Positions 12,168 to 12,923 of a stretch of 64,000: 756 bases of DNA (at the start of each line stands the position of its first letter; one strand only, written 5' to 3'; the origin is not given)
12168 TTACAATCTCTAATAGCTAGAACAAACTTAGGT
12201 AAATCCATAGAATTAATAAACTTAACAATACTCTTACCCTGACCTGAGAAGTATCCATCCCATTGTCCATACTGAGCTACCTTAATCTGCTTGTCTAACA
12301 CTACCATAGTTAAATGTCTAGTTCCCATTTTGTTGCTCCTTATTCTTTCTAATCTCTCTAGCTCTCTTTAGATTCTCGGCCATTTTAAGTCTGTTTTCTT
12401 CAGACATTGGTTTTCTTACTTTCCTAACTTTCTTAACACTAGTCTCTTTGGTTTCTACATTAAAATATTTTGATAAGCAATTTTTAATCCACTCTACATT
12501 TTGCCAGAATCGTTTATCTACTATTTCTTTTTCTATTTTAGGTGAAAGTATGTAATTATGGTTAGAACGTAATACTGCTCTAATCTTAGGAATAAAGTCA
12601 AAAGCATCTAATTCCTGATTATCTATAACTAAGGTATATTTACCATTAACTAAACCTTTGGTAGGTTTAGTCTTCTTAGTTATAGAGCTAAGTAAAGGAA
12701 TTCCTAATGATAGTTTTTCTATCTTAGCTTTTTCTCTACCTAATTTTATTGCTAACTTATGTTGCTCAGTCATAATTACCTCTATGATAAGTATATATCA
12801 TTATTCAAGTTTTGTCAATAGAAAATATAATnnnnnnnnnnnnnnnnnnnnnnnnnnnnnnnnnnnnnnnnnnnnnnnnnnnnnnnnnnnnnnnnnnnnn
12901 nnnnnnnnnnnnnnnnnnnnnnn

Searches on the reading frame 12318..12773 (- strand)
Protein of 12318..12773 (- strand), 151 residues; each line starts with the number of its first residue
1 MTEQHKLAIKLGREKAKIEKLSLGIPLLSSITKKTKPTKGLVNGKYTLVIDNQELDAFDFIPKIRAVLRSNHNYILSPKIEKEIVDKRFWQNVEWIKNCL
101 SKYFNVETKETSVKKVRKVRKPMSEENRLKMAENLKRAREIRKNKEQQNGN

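Call 106: search_protein_families(library=padloc, proteins=[window:12318-12773:-], max_evalue=0.01)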
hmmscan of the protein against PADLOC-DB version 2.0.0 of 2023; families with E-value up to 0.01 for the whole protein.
window:12318-12773:- (151 aa): 1 family
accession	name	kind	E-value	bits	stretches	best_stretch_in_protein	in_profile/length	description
PDLC03217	MTase_II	-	0.0088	12.5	1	52-121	210-274/703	Type II methyltransferase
